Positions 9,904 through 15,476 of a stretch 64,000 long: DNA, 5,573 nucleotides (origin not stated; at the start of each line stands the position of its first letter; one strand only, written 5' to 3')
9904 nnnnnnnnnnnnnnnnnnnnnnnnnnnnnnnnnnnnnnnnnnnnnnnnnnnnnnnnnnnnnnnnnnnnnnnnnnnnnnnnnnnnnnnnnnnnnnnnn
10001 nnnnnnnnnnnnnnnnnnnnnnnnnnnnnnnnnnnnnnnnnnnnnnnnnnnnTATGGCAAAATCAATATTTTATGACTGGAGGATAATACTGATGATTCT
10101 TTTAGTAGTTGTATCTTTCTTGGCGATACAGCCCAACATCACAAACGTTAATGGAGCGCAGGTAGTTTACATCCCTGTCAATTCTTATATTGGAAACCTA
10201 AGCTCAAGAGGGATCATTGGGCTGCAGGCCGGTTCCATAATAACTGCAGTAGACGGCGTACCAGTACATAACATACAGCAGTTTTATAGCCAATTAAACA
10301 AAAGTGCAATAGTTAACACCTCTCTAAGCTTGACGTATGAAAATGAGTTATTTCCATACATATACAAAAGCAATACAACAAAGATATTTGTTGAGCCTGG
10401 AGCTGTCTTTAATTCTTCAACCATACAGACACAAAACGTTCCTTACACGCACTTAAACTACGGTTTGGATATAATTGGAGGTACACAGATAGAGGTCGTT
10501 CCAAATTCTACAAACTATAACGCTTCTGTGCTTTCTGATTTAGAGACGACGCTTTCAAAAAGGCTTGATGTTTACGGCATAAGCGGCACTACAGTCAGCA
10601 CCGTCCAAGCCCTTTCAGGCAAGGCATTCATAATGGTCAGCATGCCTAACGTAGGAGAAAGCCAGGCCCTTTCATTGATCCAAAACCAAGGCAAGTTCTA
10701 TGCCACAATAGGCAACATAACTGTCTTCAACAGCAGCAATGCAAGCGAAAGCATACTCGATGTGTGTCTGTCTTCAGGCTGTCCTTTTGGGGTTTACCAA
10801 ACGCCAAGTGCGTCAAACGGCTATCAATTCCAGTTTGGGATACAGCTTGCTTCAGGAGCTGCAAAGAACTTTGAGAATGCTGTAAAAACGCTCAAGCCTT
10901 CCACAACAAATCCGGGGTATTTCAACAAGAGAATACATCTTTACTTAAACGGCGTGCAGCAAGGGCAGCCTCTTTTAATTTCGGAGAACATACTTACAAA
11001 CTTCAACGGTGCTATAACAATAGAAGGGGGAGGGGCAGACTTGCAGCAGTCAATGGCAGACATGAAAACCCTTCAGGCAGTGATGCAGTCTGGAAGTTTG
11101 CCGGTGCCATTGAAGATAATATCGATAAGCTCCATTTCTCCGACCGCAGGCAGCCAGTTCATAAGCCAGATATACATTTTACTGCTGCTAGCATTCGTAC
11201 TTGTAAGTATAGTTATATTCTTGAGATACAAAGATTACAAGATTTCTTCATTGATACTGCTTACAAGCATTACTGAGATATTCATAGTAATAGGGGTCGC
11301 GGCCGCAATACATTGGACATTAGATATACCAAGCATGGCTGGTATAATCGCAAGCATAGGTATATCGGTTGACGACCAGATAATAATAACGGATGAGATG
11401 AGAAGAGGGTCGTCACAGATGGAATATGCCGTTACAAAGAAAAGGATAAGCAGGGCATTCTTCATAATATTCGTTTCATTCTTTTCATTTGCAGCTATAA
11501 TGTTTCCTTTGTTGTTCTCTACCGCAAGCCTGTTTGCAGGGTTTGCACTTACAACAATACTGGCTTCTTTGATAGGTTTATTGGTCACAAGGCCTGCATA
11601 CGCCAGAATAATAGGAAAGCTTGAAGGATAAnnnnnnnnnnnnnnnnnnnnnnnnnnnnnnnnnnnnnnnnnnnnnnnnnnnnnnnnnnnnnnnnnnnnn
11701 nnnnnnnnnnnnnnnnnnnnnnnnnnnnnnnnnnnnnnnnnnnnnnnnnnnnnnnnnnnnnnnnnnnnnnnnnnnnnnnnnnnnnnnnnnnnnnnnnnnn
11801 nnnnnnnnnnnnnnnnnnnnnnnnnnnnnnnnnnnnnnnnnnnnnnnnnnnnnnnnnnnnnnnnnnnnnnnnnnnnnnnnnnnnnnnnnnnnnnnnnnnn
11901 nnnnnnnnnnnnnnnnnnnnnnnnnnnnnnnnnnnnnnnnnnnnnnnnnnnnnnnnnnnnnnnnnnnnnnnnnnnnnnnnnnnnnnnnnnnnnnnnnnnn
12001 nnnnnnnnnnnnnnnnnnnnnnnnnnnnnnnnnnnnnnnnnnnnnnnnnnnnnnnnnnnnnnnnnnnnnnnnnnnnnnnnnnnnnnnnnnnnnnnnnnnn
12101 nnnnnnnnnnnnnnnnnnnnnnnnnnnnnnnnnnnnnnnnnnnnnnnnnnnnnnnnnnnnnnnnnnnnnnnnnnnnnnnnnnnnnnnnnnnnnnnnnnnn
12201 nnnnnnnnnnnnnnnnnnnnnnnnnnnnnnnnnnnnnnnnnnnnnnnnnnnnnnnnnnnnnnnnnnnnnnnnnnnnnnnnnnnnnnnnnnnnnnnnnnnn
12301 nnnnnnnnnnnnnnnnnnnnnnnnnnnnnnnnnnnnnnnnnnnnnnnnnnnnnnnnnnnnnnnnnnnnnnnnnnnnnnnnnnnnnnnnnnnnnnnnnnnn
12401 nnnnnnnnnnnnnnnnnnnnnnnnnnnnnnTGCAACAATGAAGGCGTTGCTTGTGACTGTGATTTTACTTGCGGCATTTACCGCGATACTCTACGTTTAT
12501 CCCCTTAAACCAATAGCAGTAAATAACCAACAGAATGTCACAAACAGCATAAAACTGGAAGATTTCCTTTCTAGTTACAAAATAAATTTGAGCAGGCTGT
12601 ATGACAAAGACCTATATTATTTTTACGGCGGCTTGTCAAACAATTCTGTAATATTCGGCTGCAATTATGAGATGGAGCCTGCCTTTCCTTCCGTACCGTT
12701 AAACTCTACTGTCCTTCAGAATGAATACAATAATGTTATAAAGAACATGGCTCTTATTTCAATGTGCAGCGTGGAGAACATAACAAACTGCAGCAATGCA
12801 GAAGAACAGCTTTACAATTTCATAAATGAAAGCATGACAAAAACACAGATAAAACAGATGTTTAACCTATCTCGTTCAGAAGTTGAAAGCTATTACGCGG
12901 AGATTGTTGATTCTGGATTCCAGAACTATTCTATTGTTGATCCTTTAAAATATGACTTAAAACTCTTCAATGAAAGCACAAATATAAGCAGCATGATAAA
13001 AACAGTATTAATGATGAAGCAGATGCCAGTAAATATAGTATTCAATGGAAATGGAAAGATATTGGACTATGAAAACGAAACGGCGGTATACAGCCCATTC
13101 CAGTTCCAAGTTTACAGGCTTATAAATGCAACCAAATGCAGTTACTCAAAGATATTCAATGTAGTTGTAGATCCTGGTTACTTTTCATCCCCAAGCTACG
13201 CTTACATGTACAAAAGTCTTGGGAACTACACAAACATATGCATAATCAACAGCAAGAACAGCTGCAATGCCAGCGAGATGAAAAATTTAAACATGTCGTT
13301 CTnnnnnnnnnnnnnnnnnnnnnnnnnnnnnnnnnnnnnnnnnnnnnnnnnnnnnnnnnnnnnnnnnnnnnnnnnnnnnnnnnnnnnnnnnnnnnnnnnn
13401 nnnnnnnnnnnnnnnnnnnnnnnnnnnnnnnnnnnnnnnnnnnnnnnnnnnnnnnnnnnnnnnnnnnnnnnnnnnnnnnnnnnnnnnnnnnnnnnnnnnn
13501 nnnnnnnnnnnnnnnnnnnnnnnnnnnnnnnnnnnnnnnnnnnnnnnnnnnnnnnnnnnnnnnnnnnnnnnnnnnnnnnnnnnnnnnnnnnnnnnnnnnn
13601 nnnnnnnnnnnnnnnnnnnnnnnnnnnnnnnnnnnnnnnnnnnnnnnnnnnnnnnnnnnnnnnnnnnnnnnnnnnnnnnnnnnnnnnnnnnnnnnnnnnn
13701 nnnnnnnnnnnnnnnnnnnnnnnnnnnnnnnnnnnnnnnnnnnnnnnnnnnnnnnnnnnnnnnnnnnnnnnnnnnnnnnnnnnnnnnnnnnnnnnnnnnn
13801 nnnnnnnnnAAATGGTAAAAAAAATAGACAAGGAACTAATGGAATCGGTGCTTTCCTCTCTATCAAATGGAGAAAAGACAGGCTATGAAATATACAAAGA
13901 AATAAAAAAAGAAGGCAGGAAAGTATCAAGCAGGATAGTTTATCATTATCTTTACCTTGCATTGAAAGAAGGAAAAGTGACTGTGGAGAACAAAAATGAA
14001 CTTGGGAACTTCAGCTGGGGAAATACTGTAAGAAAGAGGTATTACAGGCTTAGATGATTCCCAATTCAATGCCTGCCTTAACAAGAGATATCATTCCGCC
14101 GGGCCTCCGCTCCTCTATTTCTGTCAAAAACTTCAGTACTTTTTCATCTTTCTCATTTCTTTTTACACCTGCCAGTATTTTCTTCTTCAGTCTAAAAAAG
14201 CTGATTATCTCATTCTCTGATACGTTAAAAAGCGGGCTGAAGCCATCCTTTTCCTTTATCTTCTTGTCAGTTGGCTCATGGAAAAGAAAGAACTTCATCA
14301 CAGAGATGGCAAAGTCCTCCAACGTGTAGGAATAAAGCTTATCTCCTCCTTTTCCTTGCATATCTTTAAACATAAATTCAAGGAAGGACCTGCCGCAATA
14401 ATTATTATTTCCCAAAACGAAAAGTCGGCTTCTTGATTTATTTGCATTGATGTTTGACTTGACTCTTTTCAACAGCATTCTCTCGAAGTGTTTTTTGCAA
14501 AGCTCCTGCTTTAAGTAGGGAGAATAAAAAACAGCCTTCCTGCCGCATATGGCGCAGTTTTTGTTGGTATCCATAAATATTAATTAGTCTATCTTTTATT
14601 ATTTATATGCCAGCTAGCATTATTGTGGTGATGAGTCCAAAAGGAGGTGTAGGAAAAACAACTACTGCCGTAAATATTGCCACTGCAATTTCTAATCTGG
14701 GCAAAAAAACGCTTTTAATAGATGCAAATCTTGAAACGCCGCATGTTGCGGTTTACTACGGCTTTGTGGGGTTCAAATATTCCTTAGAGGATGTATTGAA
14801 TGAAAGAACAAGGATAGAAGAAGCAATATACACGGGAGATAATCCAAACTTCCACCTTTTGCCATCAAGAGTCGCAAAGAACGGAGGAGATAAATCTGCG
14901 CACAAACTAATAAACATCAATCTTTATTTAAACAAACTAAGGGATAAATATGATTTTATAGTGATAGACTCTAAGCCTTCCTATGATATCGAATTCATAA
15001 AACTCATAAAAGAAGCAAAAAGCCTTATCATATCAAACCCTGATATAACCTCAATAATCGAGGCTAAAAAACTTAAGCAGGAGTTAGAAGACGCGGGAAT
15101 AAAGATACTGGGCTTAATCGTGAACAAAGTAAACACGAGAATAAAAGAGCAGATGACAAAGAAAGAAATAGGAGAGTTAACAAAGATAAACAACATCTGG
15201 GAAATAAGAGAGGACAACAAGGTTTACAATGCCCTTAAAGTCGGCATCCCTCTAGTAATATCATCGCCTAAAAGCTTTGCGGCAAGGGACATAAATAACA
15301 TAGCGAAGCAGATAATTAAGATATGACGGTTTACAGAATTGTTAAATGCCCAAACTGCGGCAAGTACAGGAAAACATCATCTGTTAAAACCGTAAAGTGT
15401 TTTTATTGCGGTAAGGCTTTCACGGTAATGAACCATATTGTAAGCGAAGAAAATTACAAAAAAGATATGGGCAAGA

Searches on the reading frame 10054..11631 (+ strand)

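Call 18: search_protein_families(library=pfam, proteins=[window:10054-11631:+], max_evalue=0.001)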
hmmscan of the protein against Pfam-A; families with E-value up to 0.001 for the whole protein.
window:10054-11631:+ (525 aa): 3 families
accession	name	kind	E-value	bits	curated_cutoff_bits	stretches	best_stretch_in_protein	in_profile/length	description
PF02355.23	SecD_SecF_C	-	3.6e-14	53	20.5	1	353-510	13-173/189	Protein export membrane protein SecD/SecF, C-terminal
PF17820.7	PDZ_6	-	0.00031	20.9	27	1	56-77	15-36/54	PDZ domain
PF00873.25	ACR_tran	-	0.00064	18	28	1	370-511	330-477/1021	AcrB/AcrD/AcrF family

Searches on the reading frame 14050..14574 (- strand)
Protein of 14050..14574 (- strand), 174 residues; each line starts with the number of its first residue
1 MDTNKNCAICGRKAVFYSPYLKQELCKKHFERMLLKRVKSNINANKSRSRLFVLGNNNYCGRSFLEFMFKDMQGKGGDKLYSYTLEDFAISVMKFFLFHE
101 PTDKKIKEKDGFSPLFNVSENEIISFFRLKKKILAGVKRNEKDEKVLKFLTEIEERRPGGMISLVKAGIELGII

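Call 36: search_protein_families(library=pfam, proteins=[window:14050-14574:-], max_evalue=0.001)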
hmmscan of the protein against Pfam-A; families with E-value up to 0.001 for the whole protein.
window:14050-14574:- (174 aa): 1 family
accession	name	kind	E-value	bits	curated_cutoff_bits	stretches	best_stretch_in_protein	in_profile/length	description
PF22082.2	TtuA_LIM_N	-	5.3e-06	26.8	27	1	6-30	1-25/26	2-thiouridine synthetase TtuA, N-terminal LIM domain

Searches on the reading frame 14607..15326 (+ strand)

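Call 37: search_protein_families(library=pfam, proteins=[window:14607-15326:+], max_evalue=0.001)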
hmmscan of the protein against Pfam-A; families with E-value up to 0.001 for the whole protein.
window:14607-15326:+ (239 aa): 7 families
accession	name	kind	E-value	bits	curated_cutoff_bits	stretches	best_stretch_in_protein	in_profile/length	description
PF13614.12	AAA_31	-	4.7e-22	79.2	27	1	4-143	2-146/177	AAA domain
PF01656.29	CbiA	-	1.6e-18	67.3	25.4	1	6-215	1-124/125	CobQ/CobB/MinD/ParA nucleotide binding domain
PF10609.15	ParA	-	1.5e-17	64.3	27.1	2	4-53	4-53/246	NUBPL iron-transfer P-loop NTPase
PF06564.18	CBP_BcsQ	-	1.5e-09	38.1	21.3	1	97-234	98-231/234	Cellulose biosynthesis protein BcsQ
PF02374.21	ArsA_ATPase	-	2.7e-09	37.1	24.3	1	6-38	3-35/305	Anion-transporting ATPase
PF09140.17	MipZ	-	7e-08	32.5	20.7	1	5-135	2-119/262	ATPase MipZ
PF00142.24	Fer4_NifH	-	0.00011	22.2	25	1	9-39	5-35/271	4Fe-4S iron sulfur cluster binding proteins, NifH/frxC family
